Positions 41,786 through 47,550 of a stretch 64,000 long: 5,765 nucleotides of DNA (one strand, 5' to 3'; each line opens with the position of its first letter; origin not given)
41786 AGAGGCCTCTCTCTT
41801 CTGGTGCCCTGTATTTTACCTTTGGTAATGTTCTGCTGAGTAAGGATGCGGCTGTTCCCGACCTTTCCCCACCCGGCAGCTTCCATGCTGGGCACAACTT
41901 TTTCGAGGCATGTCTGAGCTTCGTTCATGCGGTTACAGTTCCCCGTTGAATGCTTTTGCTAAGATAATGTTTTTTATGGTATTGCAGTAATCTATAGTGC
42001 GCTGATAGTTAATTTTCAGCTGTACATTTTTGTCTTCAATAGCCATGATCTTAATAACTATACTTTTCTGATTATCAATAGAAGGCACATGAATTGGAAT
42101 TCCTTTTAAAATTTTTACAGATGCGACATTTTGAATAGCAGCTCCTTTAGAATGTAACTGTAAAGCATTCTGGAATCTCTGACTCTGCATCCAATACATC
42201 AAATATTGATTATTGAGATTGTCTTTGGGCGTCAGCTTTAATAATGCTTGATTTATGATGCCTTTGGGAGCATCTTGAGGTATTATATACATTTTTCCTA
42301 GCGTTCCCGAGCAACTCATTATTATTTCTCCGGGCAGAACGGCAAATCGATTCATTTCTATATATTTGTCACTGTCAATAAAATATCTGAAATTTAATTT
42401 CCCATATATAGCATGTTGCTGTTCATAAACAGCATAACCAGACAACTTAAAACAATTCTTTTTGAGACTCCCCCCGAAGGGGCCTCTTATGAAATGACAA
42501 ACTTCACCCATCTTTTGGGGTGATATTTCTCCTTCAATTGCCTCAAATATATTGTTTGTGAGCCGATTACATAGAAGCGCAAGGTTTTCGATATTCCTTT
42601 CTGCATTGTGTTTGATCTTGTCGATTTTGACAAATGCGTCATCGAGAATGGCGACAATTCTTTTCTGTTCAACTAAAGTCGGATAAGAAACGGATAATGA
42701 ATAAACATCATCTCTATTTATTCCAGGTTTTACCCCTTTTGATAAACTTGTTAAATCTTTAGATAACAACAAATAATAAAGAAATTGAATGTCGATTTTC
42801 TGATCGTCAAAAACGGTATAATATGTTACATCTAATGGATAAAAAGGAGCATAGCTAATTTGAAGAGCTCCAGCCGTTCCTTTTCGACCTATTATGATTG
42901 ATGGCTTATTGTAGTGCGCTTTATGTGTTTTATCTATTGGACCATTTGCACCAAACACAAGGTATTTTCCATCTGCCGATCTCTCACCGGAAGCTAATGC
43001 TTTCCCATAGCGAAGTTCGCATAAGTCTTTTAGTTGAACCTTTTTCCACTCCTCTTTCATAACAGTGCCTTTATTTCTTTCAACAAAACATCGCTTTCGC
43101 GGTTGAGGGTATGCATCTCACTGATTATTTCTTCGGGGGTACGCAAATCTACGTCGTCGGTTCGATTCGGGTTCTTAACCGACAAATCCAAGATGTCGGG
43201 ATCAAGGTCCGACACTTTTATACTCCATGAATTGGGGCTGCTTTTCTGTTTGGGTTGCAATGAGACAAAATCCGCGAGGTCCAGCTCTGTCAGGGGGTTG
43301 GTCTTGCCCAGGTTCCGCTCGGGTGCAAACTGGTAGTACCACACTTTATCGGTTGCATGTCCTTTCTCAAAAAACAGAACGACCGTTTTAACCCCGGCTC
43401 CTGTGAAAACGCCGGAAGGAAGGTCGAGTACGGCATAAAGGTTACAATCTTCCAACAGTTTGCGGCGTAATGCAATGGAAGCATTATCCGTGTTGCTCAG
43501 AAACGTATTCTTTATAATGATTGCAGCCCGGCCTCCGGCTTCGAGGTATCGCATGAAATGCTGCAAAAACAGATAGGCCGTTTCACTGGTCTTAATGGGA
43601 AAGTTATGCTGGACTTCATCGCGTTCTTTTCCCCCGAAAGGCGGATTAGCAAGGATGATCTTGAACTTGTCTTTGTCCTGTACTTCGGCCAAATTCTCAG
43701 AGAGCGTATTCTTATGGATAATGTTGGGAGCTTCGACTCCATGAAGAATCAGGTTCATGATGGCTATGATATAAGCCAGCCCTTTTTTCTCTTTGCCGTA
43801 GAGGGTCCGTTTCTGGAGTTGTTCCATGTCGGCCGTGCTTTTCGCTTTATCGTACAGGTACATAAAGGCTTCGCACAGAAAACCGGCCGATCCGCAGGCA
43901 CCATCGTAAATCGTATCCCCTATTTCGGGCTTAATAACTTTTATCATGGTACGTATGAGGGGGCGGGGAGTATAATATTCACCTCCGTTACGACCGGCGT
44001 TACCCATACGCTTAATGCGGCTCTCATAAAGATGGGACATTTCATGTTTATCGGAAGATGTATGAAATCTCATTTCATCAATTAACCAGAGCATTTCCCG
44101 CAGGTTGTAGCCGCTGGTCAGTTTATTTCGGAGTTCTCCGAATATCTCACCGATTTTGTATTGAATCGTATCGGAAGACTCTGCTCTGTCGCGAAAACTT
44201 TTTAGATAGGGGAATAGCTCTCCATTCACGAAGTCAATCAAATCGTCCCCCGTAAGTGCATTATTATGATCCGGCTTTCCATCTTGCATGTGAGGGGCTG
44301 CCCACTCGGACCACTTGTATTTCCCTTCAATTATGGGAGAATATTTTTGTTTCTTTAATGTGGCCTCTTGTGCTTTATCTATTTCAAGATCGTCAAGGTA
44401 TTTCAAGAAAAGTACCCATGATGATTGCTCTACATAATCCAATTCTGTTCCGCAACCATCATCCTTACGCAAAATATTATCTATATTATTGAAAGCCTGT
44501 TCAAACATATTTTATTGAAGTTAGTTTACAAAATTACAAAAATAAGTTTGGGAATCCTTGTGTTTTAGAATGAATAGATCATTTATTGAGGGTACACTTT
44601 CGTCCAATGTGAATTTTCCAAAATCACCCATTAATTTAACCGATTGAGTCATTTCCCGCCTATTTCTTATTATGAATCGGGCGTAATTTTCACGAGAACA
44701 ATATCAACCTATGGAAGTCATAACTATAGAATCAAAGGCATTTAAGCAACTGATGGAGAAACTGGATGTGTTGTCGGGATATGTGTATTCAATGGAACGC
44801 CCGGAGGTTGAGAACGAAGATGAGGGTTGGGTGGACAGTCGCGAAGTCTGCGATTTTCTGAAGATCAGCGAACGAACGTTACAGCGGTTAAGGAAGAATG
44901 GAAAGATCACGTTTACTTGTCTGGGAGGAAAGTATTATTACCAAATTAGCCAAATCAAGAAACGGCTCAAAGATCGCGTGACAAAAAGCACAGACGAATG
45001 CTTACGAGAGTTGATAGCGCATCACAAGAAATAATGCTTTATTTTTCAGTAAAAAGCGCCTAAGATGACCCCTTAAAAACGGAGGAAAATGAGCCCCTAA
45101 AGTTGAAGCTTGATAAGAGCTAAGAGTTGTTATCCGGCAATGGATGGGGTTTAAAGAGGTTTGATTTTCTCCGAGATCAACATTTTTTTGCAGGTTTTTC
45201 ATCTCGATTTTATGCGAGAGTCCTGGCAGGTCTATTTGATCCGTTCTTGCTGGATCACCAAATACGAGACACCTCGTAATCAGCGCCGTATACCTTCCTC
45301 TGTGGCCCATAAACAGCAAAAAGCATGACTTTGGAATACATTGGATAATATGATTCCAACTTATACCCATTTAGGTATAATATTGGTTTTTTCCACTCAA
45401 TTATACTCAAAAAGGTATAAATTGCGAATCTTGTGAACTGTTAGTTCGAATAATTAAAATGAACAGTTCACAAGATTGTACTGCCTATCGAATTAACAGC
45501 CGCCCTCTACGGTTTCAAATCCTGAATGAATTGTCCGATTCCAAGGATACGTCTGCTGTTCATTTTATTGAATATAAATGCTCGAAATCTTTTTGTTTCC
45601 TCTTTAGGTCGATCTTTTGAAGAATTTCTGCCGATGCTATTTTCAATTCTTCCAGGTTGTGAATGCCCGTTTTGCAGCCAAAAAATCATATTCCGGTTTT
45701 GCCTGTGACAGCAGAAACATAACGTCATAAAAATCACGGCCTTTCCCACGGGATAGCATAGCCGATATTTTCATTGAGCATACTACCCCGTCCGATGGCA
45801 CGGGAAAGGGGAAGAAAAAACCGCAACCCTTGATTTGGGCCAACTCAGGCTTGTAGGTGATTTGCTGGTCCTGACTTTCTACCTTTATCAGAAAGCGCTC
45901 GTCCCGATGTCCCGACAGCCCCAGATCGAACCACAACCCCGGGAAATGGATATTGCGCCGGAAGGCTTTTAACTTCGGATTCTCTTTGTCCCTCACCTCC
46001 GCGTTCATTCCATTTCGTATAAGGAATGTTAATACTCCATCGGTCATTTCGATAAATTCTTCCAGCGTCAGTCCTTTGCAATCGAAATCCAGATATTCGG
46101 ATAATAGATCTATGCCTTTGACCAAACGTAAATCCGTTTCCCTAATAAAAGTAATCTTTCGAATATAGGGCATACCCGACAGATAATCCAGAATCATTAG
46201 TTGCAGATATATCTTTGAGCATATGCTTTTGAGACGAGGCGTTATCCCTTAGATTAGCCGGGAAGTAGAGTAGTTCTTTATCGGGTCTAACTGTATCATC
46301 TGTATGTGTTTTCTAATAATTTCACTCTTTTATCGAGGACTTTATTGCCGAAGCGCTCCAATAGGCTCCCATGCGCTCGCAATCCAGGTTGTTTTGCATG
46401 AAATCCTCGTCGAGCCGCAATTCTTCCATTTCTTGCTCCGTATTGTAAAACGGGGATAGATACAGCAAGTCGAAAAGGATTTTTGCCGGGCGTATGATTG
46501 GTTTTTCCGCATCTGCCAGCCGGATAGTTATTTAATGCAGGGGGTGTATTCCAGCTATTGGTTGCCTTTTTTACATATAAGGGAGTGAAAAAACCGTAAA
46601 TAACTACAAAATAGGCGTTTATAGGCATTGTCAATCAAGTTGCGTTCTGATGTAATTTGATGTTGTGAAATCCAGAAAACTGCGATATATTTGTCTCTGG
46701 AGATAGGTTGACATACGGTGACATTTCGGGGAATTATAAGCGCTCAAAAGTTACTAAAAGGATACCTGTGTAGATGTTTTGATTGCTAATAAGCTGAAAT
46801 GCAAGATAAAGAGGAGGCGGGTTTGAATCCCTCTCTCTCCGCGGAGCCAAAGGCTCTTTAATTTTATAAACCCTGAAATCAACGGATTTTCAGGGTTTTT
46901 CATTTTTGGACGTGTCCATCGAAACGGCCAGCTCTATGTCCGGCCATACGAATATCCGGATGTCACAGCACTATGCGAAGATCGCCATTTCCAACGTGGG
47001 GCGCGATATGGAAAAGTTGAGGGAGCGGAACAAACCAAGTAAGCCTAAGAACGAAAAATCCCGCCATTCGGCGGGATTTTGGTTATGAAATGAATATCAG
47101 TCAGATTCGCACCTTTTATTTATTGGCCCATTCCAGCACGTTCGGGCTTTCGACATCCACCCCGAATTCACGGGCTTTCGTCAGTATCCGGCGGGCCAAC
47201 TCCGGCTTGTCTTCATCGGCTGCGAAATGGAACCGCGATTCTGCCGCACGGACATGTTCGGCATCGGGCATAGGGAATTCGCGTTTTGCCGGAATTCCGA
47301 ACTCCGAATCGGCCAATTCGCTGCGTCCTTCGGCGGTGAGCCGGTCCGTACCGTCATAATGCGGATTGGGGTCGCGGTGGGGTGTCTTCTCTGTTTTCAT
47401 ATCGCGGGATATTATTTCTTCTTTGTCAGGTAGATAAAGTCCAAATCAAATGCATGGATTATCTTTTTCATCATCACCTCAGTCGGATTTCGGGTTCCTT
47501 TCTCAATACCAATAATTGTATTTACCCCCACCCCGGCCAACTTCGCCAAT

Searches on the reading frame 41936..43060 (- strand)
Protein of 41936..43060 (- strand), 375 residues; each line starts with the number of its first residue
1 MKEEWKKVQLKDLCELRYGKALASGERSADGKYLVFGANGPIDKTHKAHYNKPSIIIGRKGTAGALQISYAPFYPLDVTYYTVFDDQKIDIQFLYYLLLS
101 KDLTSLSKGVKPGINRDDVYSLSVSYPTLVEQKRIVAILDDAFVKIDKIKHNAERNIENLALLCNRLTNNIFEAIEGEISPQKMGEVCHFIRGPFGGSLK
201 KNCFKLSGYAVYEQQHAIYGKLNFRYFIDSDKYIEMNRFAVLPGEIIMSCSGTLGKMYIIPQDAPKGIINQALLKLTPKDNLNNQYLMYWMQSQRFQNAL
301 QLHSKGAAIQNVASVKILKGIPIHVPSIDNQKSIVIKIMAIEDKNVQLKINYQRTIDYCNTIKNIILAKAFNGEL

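Call 8: search_protein_families(library=pfam, proteins=[window:41936-43060:-], max_evalue=0.001)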
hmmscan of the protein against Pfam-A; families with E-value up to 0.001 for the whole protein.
window:41936-43060:- (375 aa): 1 family
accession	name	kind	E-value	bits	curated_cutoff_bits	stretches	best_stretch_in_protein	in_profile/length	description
PF01420.25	Methylase_S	-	1.8e-31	110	22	2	3-153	2-162/168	Type I restriction modification DNA specificity domain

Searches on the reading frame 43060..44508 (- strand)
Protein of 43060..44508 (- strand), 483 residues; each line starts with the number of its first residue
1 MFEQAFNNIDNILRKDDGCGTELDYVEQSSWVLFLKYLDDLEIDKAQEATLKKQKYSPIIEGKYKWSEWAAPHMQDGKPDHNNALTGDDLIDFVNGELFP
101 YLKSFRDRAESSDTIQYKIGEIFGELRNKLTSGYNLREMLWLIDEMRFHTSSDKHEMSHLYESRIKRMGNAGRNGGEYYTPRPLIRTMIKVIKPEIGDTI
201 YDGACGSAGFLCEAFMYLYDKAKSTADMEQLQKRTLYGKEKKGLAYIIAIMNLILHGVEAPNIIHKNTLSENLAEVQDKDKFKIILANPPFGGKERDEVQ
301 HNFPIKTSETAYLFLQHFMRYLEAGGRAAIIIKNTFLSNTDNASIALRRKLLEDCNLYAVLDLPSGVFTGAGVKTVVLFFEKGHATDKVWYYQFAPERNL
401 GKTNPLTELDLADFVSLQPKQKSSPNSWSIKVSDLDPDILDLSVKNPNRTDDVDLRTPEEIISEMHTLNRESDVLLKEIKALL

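Call 8: search_protein_families(library=pfam, proteins=[window:43060-44508:-], max_evalue=0.001)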
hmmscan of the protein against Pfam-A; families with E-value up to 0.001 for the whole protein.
window:43060-44508:- (483 aa): 4 families
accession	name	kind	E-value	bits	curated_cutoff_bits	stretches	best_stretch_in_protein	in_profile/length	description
PF02384.22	N6_Mtase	-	6.1e-59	200.3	20.4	1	153-436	2-291/311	N-6 DNA Methylase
PF07669.17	Eco57I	-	4.4e-12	46.9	25.3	1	230-368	14-171/171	Eco57I restriction-modification methylase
PF12161.14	HsdM_N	-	6.1e-07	30.6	24.5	1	8-115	7-108/135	HsdM N-terminal domain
PF01170.24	UPF0020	-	0.0003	21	22.3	1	186-333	18-167/197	RMKL-like, methyltransferase domain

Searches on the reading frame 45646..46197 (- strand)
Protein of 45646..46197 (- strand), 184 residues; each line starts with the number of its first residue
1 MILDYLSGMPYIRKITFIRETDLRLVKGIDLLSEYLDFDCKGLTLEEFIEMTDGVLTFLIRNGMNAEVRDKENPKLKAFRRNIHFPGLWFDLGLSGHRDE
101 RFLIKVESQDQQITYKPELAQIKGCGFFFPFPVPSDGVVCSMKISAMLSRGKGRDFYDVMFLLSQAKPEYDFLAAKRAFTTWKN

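Call 8: search_protein_families(library=pfam, proteins=[window:45646-46197:-], max_evalue=0.001)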
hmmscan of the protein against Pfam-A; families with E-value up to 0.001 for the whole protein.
window:45646-46197:- (184 aa): 1 family
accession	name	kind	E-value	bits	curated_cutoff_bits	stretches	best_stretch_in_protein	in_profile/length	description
PF08843.17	AbiEii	-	9.3e-07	29.5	22.5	1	33-172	34-177/238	Nucleotidyl transferase AbiEii toxin, Type IV TA system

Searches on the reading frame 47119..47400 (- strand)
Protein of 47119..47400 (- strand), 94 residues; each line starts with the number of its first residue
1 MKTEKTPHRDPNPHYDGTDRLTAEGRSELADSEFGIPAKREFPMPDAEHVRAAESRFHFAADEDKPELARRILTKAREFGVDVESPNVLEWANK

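Call 8: search_protein_families(library=pfam, proteins=[window:47119-47400:-], max_evalue=0.001)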
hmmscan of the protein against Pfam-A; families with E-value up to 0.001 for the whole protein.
window:47119-47400:- (94 aa): 1 family
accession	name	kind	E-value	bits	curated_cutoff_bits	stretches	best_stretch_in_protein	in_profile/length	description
PF20223.3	DUF6582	-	4.4e-09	37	27.3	1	20-85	10-82/83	Family of unknown function (DUF6582)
